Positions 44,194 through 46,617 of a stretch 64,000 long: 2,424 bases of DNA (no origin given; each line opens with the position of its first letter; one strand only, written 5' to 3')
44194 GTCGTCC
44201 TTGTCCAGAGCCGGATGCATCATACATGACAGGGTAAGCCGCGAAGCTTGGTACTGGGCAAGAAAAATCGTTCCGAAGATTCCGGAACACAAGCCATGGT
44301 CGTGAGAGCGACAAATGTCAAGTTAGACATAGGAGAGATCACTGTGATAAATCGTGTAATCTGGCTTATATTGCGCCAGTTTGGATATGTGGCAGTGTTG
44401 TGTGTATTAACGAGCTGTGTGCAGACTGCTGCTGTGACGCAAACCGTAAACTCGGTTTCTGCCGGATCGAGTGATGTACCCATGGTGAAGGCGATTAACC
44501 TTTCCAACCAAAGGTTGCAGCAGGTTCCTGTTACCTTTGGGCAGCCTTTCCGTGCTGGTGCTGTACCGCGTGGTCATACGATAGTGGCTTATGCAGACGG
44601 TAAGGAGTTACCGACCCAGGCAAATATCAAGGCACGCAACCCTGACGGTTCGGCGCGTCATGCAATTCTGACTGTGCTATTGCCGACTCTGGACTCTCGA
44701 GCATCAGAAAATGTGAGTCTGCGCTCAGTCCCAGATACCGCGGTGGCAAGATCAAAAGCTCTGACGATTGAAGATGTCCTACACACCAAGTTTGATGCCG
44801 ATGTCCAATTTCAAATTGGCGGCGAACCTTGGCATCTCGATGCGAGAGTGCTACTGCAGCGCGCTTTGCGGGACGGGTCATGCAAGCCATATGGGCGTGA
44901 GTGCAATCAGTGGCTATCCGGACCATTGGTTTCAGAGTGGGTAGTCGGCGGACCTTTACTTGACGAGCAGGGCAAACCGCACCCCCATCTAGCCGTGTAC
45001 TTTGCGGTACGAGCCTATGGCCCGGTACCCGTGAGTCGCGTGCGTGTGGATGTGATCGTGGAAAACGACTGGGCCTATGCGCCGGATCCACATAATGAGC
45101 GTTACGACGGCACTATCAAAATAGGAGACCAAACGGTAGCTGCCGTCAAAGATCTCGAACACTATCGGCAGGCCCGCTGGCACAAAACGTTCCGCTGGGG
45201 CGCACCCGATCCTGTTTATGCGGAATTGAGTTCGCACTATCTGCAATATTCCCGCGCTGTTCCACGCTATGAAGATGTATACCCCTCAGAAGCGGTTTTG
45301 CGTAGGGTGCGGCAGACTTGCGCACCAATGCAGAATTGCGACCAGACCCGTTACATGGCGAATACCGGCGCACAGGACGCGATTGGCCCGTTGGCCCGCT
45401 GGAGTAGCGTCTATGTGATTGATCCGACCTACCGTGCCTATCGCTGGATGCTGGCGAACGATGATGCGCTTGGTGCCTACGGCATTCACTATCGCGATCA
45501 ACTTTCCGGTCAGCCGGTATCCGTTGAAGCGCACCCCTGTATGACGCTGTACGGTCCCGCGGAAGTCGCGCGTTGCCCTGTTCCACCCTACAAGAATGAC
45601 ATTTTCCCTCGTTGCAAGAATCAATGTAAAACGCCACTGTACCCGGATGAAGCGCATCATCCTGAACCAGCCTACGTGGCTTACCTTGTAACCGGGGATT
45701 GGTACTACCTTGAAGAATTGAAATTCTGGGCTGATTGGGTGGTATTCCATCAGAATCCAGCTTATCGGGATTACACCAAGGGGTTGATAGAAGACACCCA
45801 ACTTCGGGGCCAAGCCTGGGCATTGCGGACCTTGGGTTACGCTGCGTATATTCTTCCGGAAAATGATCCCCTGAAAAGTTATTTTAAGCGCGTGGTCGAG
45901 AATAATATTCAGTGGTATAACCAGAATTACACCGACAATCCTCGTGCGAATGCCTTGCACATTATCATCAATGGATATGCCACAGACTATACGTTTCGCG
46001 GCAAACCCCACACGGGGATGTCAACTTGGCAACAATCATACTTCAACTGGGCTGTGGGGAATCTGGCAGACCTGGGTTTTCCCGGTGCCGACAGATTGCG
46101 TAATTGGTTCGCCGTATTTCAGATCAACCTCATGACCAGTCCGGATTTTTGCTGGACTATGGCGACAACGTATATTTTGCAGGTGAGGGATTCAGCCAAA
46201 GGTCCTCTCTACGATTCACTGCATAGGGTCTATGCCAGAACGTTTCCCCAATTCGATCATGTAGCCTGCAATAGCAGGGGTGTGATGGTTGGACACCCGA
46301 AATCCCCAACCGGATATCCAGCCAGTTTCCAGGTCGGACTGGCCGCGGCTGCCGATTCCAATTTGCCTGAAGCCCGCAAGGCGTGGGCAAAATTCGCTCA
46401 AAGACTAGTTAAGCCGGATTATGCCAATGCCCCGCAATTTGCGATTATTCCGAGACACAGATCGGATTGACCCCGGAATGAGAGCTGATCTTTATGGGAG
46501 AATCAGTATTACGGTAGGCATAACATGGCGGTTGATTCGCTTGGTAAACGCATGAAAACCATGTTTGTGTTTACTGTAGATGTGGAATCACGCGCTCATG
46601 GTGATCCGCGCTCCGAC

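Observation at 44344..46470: Uncharacterised large secreted protein family, copy 1 (LpA): predicted lipoprotein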

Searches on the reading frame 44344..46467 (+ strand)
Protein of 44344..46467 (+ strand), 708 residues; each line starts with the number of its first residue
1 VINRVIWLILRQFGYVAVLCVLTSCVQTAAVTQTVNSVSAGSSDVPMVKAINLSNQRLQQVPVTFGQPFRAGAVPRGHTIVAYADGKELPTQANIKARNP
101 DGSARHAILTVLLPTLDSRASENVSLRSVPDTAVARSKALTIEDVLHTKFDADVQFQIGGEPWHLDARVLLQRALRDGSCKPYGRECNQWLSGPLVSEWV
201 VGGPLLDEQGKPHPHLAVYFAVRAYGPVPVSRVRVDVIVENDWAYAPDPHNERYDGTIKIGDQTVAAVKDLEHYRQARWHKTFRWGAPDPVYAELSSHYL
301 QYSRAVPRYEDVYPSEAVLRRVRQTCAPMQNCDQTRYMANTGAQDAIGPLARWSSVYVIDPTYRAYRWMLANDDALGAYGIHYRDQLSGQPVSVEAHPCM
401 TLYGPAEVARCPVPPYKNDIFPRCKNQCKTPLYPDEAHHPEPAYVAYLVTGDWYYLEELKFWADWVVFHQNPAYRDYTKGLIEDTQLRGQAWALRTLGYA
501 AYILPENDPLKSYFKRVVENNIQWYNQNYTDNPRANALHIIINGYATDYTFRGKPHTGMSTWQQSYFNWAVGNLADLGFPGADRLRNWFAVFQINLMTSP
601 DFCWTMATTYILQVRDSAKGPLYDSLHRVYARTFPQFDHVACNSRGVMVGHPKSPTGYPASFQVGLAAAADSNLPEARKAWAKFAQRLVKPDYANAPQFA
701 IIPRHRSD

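Call 7: search_protein_families(library=pfam, proteins=[window:44344-46467:+], max_evalue=1)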
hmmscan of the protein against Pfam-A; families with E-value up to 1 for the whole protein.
window:44344-46467:+ (708 aa): 1 family
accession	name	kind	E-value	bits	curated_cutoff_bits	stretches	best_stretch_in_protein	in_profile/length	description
PF19501.5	PcRGLX_1st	-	6.8e-05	23.1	22.1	1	55-105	10-62/83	PcRGLX-like N-terminal RIFT barrel domain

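Call 8: search_protein_families(library=ncbifam, proteins=[window:44344-46467:+], max_evalue=1)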
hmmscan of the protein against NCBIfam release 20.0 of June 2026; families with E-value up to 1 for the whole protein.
window:44344-46467:+ (708 aa): 0 families

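Call 10: search_solved_structures(query=window:44344-46467:+, max_evalue=10, show_alignments=2)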
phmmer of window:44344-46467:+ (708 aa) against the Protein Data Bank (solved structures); distinct sequences matched with E-value up to 10: 3.
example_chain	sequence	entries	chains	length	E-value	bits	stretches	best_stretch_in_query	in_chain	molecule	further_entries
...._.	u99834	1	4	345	1.8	10.1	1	161-263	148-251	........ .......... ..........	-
9kp3_A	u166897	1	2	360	1.9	10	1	161-263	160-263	Chemotaxis transducer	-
4qiw_F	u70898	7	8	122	1.9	9.9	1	159-236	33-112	DNA-directed RNA polymerase, subunit F | DNA-directed RNA polymerase subunit F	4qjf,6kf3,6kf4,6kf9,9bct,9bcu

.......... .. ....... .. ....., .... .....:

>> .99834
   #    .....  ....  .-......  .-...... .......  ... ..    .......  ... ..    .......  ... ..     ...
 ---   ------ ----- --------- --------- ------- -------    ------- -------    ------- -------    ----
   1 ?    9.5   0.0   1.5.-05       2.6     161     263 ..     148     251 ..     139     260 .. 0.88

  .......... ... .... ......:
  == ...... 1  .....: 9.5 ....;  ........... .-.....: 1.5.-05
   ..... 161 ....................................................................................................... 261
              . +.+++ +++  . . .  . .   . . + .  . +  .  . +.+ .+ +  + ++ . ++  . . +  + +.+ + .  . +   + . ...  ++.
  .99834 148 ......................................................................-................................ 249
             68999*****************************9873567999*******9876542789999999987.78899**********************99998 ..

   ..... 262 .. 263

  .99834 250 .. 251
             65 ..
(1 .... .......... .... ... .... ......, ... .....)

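Call 11: find_homologous_proteins(query=window:44344-46467:+)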
Query window:44344-46467:+ (708 aa): 575 proteins with E <= 0.001 among 8000 candidates; the best 120 are listed.
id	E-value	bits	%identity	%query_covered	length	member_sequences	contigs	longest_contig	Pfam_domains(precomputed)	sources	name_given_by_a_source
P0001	0.0e+0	1684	100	100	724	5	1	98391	-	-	-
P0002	0.0e+0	1384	81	100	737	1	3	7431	-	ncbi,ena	-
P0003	0.0e+0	1186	71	98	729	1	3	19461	-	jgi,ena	-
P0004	0.0e+0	1181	70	98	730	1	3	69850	-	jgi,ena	-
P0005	0.0e+0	1180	72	97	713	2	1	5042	-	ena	-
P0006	0.0e+0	1177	70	99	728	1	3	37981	-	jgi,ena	-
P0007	0.0e+0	1169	71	96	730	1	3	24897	-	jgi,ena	-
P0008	0.0e+0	1167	69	100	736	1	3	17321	-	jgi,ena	-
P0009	0.0e+0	1151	68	100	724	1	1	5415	-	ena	-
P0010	0.0e+0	1151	69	97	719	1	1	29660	-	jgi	jgi:hypothetical protein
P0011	0.0e+0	1130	66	99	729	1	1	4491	-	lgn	-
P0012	0.0e+0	1098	64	100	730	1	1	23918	-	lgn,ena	-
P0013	0.0e+0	1049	63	98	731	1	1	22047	-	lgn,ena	-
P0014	0.0e+0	1045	62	100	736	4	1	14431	-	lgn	-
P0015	0.0e+0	1042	63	98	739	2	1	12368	-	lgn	-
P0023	9.5e-293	991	62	94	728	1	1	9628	PF19501.6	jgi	jgi:hypothetical protein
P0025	3.2e-292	990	63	93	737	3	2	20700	PF19501.6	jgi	jgi:hypothetical protein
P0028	3.2e-289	980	60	98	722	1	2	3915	PF19501.6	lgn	-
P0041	2.3e-276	937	62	91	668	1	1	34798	PF19501.6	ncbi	ncbi:MAG TPA: hypothetical protein VF292_09600 [Rhodanobacteraceae bacterium]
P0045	8.9e-268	909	55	99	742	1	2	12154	PF19501.6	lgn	-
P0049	4.2e-264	897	57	95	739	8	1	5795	PF19501.6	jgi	jgi:hypothetical protein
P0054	2.9e-254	864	57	93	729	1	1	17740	PF19501.6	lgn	-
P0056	2.0e-230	785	49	99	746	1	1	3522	PF19501.6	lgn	-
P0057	1.1e-224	766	52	93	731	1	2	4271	PF19501.6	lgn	-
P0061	2.1e-221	755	49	99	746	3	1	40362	PF19501.6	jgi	jgi:hypothetical protein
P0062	6.7e-221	754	52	91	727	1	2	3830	PF19501.6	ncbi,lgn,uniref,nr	ncbi:hypothetical protein [Salinisphaera sp.]|uniref:RIFT barrel domain-containing protein n=1 Tax=S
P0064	1.1e-219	750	49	94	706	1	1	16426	PF19501.6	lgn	-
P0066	1.9e-216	739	48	98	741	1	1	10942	PF19501.6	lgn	-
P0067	2.7e-215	735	47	100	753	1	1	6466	PF19501.6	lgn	-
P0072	1.4e-211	723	47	97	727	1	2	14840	PF19501.6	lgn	-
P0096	3.2e-176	606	44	93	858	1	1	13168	PF19501.6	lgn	-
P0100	2.0e-172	593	44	94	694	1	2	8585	PF19501.6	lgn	-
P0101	7.2e-172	592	43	92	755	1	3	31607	PF19501.6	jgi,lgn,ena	-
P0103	2.2e-170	587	42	94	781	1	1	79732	PF19501.6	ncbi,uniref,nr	ncbi:hypothetical protein [Salinisphaera sp.]|uniref:RIFT barrel domain-containing protein n=1 Tax=S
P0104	7.7e-170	585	43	91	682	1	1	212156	PF19501.6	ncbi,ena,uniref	ncbi:MAG: hypothetical protein WBL23_10110 [Salinisphaera sp.]|uniref:RIFT barrel domain-containing 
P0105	8.0e-170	585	42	94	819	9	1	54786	PF19501.6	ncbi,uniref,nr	ncbi:hypothetical protein [Salinisphaera orenii]|uniref:hypothetical protein n=1 Tax=Salinisphaera o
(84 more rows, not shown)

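Call 21: search_solved_structures(query=A1, max_evalue=10, show_alignments=3)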
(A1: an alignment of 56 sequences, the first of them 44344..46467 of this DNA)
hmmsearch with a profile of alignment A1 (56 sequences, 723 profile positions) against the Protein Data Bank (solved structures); distinct sequences matched with E-value up to 10: 0.

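Call 23: predict_structure(alignment_id=A1)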
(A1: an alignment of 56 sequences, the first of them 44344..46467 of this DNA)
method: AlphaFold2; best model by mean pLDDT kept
length: 708 residues; sequences in the alignment: 56
mean_pLDDT: 90.5   pTM: 0.89
mean pLDDT of the five models: 90.5, 90.4, 89.7, 89.0, 87.4
residues with pLDDT >= 90: 536; 70-90: 127; 50-70: 22; < 50: 23
segments of 3 or more residues with pLDDT < 50: 22-41
pLDDT, mean of each block of 10 residues (from residue 1): 66 59 40 35 79 95 97 96 97 96 97 96 97 90 97 97 98 96 93 97 96 96 95 97 89 97 96 97 88 96 95 88 95 91 86 96 97 97 89 88 88 83 84 91 97 97 92 82 83 96 95 94 95 94 88 94 94 96 96 96 94 95 96 89 80 94 96 94 94 93 76
secondary structure, 60 per line:
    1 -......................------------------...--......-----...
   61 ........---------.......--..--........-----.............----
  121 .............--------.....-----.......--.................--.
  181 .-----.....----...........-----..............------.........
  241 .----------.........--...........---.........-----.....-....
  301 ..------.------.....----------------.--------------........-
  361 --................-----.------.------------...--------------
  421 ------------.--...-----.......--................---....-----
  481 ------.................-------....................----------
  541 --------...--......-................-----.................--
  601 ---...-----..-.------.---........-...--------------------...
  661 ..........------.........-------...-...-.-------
elements in order (helices of 4 or more, strands of 3 or more residues): H2-23 E47-52 E58-68 E78-84 E91-98 E104-116 E121-130 H142-146 E152-158 E161-166 H167-177 E187-191 E196-206 E212-225 E232-241 E252-260 E263-273 E277-285 E291-295 H297-302 H316-320 H352-359 H363-378 H444-450 H453-468 H472-475 H487-503 H511-530 E549-551 E554-559 H561-576 H582-598 H626-633 H658-670 H677-685

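Call 25: fold_search(model_id=the predicted structure, library=pdb)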
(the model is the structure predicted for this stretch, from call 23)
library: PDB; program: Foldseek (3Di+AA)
matches with E <= 10: 432; with E <= 0.001: 15
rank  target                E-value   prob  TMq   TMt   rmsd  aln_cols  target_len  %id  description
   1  5xqj_G                5.0e-06  1.00  0.26  0.22  19.8       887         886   11  Crystal structure of a PL 26 exo-rhamnogalacturonan lyase from Penicillium chrysogenum complexed with unsaturated gala (released 2018-04-04)
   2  5xqg_H                8.5e-06  1.00  0.27  0.23  20.1       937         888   10  Crystal structure of a PL 26 exo-rhamnogalacturonan lyase from Penicillium chrysogenum complexed with unsaturated gala (released 2018-03-21)
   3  5xqg_G                1.5e-05  0.99  0.26  0.22  20.1       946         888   10  Crystal structure of a PL 26 exo-rhamnogalacturonan lyase from Penicillium chrysogenum complexed with unsaturated gala (released 2018-03-21)
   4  2wyh_B                5.2e-05  1.00  0.15  0.13  11.9       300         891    9  Structure of the Streptococcus pyogenes family GH38 alpha-mannosidase (released 2010-02-16)
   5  2wyi_A                6.4e-05  1.00  0.17  0.14  10.5       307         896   10  Structure of the Streptococcus pyogenes family GH38 alpha-mannosidase complexed with swainsonine (released 2010-02-16)
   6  5xqg_F                1.2e-04  0.97  0.28  0.23  20.8       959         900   10  Crystal structure of a PL 26 exo-rhamnogalacturonan lyase from Penicillium chrysogenum complexed with unsaturated gala (released 2018-03-21)
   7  3lvt                  1.4e-04  1.00  0.20  0.17  13.7       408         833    9  The Crystal Structure of a Protein in the Glycosyl Hydrolase Family 38 from Enterococcus faecalis to 2.55A (released 2010-03-16)
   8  5kbp_B                1.5e-04  1.00  0.18  0.15  14.4       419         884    9  The crystal structure of an alpha-mannosidase from Enterococcus faecalis V583 (released 2016-07-13)
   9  5xqg_C                2.9e-04  0.93  0.26  0.22  20.9       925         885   10  Crystal structure of a PL 26 exo-rhamnogalacturonan lyase from Penicillium chrysogenum complexed with unsaturated gala (released 2018-03-21)
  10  5xq3_B                2.9e-04  0.82  0.22  0.19  22.1       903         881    9  Crystal structure of a PL 26 exo-rhamnogalacturonan lyase from Penicillium chrysogenum (released 2018-03-21)
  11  5xqg_E                3.7e-04  0.91  0.26  0.22  20.7       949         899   11  Crystal structure of a PL 26 exo-rhamnogalacturonan lyase from Penicillium chrysogenum complexed with unsaturated gala (released 2018-03-21)
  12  9ju0_CCC              3.7e-04  0.41  0.15  0.13  22.6       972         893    9  C-terminally truncated dextran dextrinase bound with acarbose (released 2025-09-03)
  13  9ju0_BBB              3.9e-04  0.41  0.16  0.13  23.1       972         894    9  C-terminally truncated dextran dextrinase bound with acarbose (released 2025-09-03)
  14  9ju0_AAA              4.4e-04  0.54  0.18  0.15  23.4       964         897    9  C-terminally truncated dextran dextrinase bound with acarbose (released 2025-09-03)
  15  5xqj_E                6.0e-04  0.97  0.31  0.26  15.3       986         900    9  Crystal structure of a PL 26 exo-rhamnogalacturonan lyase from Penicillium chrysogenum complexed with unsaturated gala (released 2018-04-04)
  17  5xqg_A                1.6e-03  0.72  0.24  0.20  20.7       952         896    9  Crystal structure of a PL 26 exo-rhamnogalacturonan lyase from Penicillium chrysogenum complexed with unsaturated gala (released 2018-03-21)
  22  3wkf                  2.1e-02  0.99  0.26  0.42   8.8       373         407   11  Crystal structure of cellobiose 2-epimerase (released 2013-12-25)
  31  5zhb_A                6.4e-02  0.90  0.24  0.40   8.5       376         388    8  Structure of Cellobiose 2-Epimerase from Bacillus thermoamylovorans B4167 (released 2019-06-19)
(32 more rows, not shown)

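Call 27: find_related_loci(query=A1, collection=genome_contigs, flank=10000)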
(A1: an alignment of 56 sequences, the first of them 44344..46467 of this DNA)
Query A1 (708 aa) in genome_contigs; peptide patterns used: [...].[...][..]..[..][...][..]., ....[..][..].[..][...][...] (x = any residue, [..] = any of these).
272 stretches matched a pattern; 228 encode a relative of the query (tblastn E <= 1e-3); the best 80 are kept; 75 distinct loci.
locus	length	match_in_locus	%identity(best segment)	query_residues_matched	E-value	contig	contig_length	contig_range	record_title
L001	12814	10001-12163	70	3-704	0e+0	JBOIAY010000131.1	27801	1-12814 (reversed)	MAG: Gammaproteobacteria bacterium isolate TC-S_metawrap_bin.286 k127_3904932, whole genome shotgun sequence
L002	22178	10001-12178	62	1-707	0e+0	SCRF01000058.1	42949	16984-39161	MAG: Rhodanobacter sp. isolate FW021_bin.58 FW021_bin.58-22501, whole genome shotgun sequence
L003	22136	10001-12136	62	9-704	0e+0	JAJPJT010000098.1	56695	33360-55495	MAG: Gammaproteobacteria bacterium isolate Centralia_MAG_536 k107_1501199, whole genome shotgun sequence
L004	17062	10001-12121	60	1-705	0e+0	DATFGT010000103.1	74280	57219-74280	MAG TPA_asm: Rhodanobacteraceae bacterium isolate SMAG_U8670 k141_392019, whole genome shotgun sequence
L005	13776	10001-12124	49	16-705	0e+0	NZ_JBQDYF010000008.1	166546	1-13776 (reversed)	Salinisphaera sp. RV14 NODE_8_length_166546_cov_30.899064, whole genome shotgun sequence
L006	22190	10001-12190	47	5-703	0e+0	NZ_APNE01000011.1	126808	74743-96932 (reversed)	Salinisphaera hydrothermalis EPR70 contig11, whole genome shotgun sequence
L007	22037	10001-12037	51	45-703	0e+0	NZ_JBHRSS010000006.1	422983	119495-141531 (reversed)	Salinisphaera aquimarina strain KCTC 52640 soapdenovo_K_105_6, whole genome shotgun sequence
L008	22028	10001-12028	49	48-703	0e+0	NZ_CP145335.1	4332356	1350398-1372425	Salinisphaera sp. SPP-AMP-43 chromosome, complete genome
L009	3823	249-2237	52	62-703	0e+0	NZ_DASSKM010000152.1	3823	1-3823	MAG: Salinisphaera sp. isolate SMAG_U1141 k141_371021, whole genome shotgun sequence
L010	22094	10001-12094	47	15-704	0e+0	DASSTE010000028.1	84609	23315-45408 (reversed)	MAG TPA_asm: Gammaproteobacteria bacterium isolate SMAG_U533 k141_799255, whole genome shotgun sequence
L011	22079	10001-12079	45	11-705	0e+0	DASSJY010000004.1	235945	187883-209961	MAG TPA_asm: Gammaproteobacteria bacterium isolate SMAG_U1127 k141_665417, whole genome shotgun sequence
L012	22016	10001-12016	47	42-705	0e+0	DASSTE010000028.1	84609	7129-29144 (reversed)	MAG TPA_asm: Gammaproteobacteria bacterium isolate SMAG_U533 k141_799255, whole genome shotgun sequence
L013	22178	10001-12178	45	2-703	0e+0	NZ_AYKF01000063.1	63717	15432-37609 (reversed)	Salinisphaera orenii YIM 95161 contig17, whole genome shotgun sequence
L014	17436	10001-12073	47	19-704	0e+0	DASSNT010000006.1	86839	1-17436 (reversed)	MAG TPA_asm: Gammaproteobacteria bacterium isolate SMAG_U1233 k141_1263843, whole genome shotgun sequence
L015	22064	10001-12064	44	23-708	0e+0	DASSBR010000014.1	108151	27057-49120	MAG TPA_asm: Gammaproteobacteria bacterium isolate SMAG_U900 k141_940621, whole genome shotgun sequence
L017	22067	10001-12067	43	39-706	0e+0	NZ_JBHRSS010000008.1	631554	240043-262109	Salinisphaera aquimarina strain KCTC 52640 soapdenovo_K_105_8, whole genome shotgun sequence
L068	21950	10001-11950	40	54-705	2e-141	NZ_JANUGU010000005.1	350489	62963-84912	Massilia terrae strain JCM 31606 5, whole genome shotgun sequence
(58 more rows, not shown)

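Call 31: search_protein_families(library=pfam, alignment_id=A1, max_evalue=0.1)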
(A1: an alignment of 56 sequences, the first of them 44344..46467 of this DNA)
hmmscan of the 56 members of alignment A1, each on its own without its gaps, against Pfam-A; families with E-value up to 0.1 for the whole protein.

A. member 1, window:44344-46467:+ (708 aa): 1 family
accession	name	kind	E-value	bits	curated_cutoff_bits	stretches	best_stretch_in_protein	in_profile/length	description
PF19501.5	PcRGLX_1st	-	6.8e-05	23.1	22.1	1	55-105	10-62/83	PcRGLX-like N-terminal RIFT barrel domain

B. families by the number of members that match (of 56 scanned): 5 families
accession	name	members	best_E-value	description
PF19501.5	PcRGLX_1st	48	4.1e-08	PcRGLX-like N-terminal RIFT barrel domain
PF22277.2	EncFtn-like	1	0.022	EncFtn-like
PF07809.16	RTP801_C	1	0.029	RTP801 C-terminal region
PF08323.17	Glyco_transf_5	1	0.041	Starch synthase catalytic domain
PF06251.17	Caps_syn_GfcC_C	1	0.098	Capsule biosynthesis GfcC C-terminal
